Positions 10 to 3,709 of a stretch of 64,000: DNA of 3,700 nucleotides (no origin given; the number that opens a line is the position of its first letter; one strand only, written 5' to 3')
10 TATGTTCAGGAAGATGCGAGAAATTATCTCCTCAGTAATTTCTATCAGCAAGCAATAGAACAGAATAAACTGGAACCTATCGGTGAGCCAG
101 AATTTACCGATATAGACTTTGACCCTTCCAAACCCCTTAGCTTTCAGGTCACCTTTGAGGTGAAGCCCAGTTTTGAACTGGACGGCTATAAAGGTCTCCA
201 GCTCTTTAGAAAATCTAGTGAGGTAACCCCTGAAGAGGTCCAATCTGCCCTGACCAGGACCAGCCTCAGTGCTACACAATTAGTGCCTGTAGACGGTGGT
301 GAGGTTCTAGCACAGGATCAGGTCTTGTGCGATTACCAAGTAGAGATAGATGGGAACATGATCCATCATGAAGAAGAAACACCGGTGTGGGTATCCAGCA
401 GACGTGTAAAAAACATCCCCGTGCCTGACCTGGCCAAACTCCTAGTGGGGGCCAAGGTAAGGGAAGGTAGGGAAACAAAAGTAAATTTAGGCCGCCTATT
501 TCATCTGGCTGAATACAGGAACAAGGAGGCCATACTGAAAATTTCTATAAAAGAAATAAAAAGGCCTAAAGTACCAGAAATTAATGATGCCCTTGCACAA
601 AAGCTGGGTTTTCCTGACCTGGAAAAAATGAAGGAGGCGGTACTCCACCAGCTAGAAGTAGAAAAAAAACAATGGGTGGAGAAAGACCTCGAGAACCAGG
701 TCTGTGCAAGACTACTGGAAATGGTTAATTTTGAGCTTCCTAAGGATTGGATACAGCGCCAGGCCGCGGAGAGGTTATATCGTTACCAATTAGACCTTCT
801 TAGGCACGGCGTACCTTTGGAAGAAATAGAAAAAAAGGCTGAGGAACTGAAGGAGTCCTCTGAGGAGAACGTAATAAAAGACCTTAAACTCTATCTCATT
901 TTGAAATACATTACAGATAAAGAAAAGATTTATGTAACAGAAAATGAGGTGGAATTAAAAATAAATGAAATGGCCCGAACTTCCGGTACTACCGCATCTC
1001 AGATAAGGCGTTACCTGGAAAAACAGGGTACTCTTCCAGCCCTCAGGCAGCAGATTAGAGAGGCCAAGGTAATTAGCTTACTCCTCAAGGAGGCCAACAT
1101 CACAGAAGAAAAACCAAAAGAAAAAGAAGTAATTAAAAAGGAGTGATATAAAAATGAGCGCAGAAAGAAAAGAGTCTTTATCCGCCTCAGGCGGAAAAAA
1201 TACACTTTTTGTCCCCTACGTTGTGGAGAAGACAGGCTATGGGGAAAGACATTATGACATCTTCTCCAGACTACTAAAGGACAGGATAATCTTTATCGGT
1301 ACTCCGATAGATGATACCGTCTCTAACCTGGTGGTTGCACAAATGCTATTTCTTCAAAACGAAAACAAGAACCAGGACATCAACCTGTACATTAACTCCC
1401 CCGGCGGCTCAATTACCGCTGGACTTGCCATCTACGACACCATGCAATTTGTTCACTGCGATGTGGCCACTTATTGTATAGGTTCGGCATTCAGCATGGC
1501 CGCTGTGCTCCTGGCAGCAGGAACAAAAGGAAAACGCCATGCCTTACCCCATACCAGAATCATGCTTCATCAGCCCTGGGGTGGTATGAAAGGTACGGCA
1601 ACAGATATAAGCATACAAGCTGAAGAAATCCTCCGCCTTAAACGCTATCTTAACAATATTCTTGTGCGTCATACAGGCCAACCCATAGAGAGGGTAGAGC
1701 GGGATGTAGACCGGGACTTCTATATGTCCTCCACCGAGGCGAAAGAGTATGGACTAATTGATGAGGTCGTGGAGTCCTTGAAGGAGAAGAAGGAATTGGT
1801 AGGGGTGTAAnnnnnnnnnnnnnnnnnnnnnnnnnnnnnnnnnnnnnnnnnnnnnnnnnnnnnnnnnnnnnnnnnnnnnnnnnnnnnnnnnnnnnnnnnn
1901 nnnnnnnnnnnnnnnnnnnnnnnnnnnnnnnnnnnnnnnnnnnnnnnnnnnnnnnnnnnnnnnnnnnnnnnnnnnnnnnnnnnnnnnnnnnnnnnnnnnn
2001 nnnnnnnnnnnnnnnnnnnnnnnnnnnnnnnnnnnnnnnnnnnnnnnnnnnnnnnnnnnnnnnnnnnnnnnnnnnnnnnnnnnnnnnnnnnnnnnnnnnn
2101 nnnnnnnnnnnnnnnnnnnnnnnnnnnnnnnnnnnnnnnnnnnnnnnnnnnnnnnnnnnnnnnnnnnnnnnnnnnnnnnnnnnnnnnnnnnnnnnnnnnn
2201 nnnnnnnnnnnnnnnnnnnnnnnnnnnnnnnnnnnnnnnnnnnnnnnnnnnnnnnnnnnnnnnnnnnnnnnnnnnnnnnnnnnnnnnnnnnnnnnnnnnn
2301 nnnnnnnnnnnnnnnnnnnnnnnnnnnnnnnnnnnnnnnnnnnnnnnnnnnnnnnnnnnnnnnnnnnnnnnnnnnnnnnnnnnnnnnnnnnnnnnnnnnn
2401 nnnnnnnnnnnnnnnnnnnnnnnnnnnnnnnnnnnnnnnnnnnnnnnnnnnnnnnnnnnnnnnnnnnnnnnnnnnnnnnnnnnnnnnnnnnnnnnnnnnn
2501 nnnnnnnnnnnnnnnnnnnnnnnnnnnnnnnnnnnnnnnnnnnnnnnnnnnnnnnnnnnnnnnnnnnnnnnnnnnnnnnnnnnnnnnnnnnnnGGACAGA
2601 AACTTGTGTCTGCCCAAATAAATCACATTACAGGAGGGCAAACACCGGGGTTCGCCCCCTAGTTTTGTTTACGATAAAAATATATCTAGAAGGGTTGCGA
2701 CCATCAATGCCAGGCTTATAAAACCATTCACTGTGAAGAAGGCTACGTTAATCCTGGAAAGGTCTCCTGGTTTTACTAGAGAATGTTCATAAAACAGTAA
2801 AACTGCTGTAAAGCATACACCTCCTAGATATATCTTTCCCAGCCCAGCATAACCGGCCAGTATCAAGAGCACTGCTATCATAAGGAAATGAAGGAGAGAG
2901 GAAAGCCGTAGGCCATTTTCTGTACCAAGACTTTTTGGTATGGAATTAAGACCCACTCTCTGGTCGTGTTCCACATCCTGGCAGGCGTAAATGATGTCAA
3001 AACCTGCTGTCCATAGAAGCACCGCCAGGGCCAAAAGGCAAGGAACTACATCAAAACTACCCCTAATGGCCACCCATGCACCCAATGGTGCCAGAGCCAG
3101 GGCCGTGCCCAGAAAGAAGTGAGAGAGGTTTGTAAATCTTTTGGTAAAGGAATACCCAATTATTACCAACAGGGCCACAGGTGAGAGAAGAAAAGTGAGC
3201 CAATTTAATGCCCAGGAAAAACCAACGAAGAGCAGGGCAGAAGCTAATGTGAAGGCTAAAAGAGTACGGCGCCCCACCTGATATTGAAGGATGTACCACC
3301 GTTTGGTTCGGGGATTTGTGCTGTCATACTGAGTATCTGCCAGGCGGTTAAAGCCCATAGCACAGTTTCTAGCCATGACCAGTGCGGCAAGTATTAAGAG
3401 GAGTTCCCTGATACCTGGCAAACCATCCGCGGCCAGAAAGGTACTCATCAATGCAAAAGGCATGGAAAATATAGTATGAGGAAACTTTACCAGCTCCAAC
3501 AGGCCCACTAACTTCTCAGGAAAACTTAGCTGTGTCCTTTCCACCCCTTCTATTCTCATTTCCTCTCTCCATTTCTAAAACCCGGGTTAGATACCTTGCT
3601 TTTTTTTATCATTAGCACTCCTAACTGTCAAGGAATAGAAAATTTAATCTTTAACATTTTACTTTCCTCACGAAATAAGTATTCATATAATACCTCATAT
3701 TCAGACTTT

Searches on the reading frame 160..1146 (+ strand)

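Call 16: search_protein_families(library=pfam, proteins=[window:160-1146:+], max_evalue=0.00001)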
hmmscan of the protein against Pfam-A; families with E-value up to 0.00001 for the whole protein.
window:160-1146:+ (328 aa): 1 family
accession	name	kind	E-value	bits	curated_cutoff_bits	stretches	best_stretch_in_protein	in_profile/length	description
PF05698.19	Trigger_C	-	1.2e-25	90.8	22.7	1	154-309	2-161/162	Bacterial trigger factor protein (TF) C-terminus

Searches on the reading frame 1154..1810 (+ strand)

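Call 16: search_protein_families(library=pfam, proteins=[window:1154-1810:+], max_evalue=0.00001)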
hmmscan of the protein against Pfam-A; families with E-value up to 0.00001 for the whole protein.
window:1154-1810:+ (218 aa): 1 family
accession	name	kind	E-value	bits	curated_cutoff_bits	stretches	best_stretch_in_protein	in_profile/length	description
PF00574.28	CLP_protease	-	1.6e-83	279.5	20.2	1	30-207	3-180/182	Clp protease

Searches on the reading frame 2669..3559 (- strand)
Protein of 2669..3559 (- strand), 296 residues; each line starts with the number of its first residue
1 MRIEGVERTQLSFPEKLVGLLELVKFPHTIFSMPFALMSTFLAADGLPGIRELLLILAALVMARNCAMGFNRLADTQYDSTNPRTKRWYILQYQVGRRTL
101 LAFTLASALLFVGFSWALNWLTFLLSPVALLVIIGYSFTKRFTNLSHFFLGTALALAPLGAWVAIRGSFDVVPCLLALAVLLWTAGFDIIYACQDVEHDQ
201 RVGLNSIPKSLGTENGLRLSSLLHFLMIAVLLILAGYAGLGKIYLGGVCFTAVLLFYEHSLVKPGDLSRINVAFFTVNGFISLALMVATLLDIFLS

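Call 16: search_protein_families(library=pfam, proteins=[window:2669-3559:-], max_evalue=0.00001)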
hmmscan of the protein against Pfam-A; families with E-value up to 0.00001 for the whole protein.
window:2669-3559:- (296 aa): 1 family
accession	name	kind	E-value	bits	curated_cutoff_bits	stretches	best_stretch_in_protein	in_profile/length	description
PF01040.23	UbiA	-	2.4e-49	168.3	34.2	1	33-276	2-247/250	UbiA prenyltransferase family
